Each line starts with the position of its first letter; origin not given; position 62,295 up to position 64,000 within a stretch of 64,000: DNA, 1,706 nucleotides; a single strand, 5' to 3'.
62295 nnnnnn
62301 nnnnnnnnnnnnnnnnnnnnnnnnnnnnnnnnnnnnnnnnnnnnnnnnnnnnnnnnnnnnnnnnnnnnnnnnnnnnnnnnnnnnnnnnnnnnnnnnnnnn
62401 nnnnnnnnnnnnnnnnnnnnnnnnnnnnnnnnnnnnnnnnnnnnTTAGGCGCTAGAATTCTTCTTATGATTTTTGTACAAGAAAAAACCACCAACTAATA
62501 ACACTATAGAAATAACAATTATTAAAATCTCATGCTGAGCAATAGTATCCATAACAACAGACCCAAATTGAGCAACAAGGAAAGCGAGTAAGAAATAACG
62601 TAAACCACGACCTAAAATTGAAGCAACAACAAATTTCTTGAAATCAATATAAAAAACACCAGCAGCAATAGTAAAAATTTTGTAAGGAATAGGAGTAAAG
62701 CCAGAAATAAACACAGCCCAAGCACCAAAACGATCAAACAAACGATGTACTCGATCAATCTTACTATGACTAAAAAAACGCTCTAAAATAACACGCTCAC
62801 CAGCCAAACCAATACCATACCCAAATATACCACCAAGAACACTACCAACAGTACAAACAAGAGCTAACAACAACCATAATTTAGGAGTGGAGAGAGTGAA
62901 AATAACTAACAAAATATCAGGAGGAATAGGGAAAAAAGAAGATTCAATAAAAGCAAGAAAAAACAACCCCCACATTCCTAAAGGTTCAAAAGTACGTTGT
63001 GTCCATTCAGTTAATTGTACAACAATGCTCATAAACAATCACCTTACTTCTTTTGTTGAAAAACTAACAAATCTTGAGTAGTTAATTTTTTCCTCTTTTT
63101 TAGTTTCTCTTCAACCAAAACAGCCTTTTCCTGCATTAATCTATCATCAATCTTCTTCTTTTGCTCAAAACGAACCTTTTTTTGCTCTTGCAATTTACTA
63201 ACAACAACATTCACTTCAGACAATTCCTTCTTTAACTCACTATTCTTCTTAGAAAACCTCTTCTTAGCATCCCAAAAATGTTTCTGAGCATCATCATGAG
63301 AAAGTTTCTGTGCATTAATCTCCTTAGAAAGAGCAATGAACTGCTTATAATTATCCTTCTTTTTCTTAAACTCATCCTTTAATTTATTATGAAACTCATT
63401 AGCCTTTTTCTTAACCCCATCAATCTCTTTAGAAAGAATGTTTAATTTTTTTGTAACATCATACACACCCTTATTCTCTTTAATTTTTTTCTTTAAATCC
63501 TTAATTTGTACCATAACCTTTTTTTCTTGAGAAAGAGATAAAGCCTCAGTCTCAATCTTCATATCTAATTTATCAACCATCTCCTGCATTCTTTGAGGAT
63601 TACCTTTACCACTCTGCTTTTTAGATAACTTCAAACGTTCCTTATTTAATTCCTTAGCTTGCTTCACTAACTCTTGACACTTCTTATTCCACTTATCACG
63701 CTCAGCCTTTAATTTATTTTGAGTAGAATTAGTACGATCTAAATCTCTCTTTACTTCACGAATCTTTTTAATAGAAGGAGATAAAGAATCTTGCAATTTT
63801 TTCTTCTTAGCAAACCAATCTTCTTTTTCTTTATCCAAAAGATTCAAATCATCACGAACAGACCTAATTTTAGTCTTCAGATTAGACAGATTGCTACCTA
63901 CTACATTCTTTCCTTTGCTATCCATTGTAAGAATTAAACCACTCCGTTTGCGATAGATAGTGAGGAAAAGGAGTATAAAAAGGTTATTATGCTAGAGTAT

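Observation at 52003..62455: Candidate novel archaeosortase-like sorting system: three paralogous surface proteins sharing an 'FWII'-motif/TM/basic-tail C-terminus, next to a small Cys...NxxR membrane protein and a HAMP-DUF835-wHTH regulator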

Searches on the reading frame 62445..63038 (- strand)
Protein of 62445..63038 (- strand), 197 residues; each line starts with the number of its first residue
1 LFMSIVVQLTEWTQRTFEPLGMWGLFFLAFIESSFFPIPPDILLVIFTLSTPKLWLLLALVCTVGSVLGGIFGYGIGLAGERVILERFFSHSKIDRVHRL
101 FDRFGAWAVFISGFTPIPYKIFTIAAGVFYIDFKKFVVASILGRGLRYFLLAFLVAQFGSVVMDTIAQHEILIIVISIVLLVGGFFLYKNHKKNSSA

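Call 3: search_protein_families(library=ncbifam, proteins=[window:62445-63038:-], max_evalue=1)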
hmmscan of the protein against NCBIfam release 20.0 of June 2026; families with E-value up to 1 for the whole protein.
window:62445-63038:- (197 aa): 4 families
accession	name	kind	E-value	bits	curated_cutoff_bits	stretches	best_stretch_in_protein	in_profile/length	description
NF052604.1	UndecprPTUtpABac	equivalog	9.9e-11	42.1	250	1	15-195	10-196/198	undecaprenyl phosphate transporter UptA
NF052605.1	UndecprPTUptAStph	equivalog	4.3e-09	36.6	300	1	21-188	13-193/197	undecaprenyl phosphate transporter UptA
NF008102.0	PRK10847.1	equivalog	1.2e-07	31.7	236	1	58-194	74-213/219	DedA family protein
NF045710.1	GSU0071_fam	equivalog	0.14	12.2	99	1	129-187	54-111/138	GSU0071 family protein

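Call 4: search_protein_families(library=pfam, proteins=[window:62445-63038:-], max_evalue=1)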
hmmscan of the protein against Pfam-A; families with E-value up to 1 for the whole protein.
window:62445-63038:- (197 aa): 5 families
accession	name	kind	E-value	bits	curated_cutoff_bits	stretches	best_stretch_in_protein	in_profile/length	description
PF09335.16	VTT_dom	-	7.8e-17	62.3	33.9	1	39-156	2-122/123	VTT domain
PF19629.4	DUF6133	-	0.044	14.3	27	1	126-168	16-55/65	Family of unknown function (DUF6133)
PF12937.12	F-box-like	-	0.15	12.3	24.3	1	38-63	4-29/47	F-box-like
PF12669.12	FeoB_associated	-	0.21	12.3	27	1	173-194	3-24/44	FeoB-associated Cys-rich membrane protein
PF04246.17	RseC_MucC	-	0.99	9.8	24.4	1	148-194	70-117/130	Positive regulator of sigma(E), RseC/MucC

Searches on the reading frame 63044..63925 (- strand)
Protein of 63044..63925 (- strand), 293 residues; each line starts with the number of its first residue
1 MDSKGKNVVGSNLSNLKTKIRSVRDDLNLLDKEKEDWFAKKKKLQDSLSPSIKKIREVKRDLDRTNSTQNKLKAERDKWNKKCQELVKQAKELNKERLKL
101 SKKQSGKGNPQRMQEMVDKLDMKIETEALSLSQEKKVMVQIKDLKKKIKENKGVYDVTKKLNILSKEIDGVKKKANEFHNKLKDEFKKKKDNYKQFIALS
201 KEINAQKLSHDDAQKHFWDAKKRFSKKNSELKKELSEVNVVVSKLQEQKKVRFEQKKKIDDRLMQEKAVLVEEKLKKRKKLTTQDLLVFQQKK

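Call 54: search_protein_families(library=pfam, proteins=[window:63044-63925:-], max_evalue=0.0001)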
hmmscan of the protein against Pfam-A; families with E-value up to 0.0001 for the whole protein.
window:63044-63925:- (293 aa): 0 families

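Call 59: search_protein_families(library=ncbifam, proteins=[window:63044-63925:-], max_evalue=0.01)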
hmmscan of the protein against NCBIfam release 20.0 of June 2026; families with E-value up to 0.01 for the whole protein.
window:63044-63925:- (293 aa): 4 families
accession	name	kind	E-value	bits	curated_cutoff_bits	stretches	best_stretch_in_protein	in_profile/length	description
TIGR02168.1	SMC_prok_B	equivalog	6.7e-05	20.8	567.35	1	19-275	226-484/1181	chromosome segregation protein SMC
NF002572.0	PRK02224.1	equivalog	0.00046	18.6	1087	1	10-251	205-441/888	DNA double-strand break repair ATPase Rad50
TIGR02169.1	SMC_prok_A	equivalog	0.00046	18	729.4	1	6-149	353-494/1165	chromosome segregation protein SMC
NF041035.1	Rad50_Halo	equivalog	0.0011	17.4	1000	1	9-252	204-442/883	DNA double-strand break repair ATPase Rad50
